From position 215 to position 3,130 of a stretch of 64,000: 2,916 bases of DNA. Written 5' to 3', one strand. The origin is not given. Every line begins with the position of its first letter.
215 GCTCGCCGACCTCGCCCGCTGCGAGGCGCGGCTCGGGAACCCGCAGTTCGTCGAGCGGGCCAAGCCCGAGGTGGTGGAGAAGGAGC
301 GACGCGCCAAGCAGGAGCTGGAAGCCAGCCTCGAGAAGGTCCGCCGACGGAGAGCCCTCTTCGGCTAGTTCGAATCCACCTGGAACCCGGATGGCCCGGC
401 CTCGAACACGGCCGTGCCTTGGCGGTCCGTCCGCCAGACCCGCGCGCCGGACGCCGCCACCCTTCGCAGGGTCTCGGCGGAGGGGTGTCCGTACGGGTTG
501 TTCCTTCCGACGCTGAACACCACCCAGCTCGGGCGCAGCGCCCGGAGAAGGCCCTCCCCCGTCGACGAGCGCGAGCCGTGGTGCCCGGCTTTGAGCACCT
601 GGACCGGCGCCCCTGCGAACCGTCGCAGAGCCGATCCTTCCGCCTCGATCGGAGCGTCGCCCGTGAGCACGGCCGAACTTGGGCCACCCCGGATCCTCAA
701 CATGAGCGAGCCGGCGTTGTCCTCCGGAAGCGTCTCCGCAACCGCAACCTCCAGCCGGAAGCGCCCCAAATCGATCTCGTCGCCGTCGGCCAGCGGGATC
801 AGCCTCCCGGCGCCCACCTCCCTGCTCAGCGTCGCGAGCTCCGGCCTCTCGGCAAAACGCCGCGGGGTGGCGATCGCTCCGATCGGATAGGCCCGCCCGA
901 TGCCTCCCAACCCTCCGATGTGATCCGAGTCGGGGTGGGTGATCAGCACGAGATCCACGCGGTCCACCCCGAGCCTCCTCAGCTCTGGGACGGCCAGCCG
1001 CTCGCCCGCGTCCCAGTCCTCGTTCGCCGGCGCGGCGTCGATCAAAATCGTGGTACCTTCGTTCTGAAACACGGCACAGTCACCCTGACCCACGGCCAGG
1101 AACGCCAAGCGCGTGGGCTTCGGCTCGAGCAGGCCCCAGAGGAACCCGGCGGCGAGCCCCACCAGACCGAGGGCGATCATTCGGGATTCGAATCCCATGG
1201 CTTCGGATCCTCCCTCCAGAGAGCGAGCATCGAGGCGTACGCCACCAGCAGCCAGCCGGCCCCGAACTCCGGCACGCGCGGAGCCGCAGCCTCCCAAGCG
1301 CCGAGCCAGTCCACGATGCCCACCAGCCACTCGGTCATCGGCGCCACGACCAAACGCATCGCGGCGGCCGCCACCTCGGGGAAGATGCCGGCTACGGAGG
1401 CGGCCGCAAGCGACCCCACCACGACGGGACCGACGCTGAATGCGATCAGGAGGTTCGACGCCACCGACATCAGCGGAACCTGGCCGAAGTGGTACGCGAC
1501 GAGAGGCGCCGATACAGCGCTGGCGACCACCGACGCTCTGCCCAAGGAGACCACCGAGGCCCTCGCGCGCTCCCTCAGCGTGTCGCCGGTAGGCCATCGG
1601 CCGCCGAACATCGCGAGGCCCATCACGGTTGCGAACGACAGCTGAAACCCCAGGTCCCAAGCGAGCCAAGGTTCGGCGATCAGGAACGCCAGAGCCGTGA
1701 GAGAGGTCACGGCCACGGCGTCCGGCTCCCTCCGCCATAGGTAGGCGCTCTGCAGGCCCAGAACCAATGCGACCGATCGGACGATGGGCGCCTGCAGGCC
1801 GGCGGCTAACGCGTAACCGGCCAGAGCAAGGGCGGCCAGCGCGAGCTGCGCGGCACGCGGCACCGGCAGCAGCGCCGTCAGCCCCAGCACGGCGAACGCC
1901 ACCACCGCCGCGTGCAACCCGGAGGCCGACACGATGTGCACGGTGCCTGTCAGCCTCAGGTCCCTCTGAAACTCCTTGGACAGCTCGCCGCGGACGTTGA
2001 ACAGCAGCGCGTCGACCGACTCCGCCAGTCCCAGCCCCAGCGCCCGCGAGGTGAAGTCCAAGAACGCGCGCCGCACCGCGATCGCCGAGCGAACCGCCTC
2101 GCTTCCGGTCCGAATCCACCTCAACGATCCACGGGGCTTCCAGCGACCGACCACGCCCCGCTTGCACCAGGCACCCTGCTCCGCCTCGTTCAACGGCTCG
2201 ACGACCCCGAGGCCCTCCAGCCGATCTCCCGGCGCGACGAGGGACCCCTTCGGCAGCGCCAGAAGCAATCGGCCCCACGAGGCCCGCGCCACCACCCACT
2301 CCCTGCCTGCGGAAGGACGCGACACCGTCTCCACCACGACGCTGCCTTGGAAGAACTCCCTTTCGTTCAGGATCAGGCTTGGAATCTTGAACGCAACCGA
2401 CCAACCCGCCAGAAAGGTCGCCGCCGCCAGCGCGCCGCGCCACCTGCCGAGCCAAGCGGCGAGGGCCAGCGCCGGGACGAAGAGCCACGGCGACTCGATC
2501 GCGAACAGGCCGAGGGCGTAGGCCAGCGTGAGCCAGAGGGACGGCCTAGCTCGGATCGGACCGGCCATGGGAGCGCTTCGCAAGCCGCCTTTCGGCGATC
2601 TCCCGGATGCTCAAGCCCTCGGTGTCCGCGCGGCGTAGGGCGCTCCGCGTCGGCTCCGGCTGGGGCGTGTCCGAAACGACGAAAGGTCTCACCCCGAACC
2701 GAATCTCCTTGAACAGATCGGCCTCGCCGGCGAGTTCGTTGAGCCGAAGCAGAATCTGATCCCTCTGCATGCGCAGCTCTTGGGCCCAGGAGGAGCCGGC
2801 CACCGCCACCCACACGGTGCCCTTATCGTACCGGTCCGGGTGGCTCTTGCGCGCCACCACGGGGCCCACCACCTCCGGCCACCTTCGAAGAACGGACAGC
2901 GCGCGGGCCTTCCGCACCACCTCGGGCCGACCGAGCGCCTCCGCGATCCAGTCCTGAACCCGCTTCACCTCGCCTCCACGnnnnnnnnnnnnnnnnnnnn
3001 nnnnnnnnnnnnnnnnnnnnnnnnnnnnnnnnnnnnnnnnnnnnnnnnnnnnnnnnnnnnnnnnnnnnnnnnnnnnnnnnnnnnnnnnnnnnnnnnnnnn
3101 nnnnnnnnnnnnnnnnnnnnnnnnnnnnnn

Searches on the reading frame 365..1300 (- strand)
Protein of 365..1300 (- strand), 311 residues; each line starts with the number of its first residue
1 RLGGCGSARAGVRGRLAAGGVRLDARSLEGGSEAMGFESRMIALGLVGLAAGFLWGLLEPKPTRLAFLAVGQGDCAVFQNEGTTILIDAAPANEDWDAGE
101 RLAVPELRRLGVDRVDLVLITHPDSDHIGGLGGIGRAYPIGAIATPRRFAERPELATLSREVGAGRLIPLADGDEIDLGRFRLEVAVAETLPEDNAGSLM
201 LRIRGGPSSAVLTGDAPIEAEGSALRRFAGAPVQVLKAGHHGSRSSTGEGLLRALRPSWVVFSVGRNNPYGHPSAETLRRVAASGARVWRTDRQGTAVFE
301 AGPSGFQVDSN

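Call 9: search_protein_families(library=pfam, proteins=[window:365-1300:-])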
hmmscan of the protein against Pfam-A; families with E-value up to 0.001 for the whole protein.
window:365-1300:- (311 aa): 4 families
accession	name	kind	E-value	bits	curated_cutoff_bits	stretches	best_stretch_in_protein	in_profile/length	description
PF00753.33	Lactamase_B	-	4.1e-18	66.5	22.7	1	70-256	3-188/196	Metallo-beta-lactamase superfamily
PF12706.13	Lactamase_B_2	-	1.1e-08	35.3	27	1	83-240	1-166/200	Beta-lactamase superfamily domain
PF25281.1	MBL_MAP1B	-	0.00027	20.5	37.6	1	62-134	21-84/279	MAP1B MBL-like domain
PF16661.11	Lactamase_B_6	-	0.00061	19.6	27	1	80-131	4-52/193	Metallo-beta-lactamase superfamily domain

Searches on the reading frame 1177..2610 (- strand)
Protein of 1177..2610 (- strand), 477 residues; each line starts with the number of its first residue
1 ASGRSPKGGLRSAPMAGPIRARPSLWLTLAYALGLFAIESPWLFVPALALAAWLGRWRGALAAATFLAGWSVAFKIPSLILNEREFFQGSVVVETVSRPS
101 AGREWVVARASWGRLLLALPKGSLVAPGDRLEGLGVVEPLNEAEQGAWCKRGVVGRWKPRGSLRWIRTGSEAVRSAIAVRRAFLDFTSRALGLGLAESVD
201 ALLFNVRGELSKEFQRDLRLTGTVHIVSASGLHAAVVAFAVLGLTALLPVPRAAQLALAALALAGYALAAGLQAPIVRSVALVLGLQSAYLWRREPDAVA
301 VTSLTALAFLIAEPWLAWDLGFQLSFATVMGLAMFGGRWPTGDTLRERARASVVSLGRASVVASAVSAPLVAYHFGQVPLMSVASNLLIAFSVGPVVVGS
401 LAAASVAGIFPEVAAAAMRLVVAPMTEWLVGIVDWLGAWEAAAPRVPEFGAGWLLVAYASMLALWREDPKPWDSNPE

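Call 9: search_protein_families(library=pfam, proteins=[window:1177-2610:-])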
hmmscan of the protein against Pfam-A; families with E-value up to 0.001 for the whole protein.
window:1177-2610:- (477 aa): 1 family
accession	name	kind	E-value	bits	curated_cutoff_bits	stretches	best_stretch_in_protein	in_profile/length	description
PF03772.21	Competence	-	2.5e-45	155.4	23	1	202-464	1-263/270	Competence protein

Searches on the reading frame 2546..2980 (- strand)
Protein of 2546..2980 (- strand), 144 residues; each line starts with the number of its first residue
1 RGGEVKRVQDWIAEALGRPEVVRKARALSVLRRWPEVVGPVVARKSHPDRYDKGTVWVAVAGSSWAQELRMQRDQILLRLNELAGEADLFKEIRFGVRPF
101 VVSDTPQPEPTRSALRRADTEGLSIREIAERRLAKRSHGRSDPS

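Call 9: search_protein_families(library=pfam, proteins=[window:2546-2980:-])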
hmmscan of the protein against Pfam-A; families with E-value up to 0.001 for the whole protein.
window:2546-2980:- (144 aa): 1 family
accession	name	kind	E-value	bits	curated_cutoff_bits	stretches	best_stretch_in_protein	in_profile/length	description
PF05258.17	DciA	-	1.7e-18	67.1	24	1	8-94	2-88/89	Dna[CI] antecedent, DciA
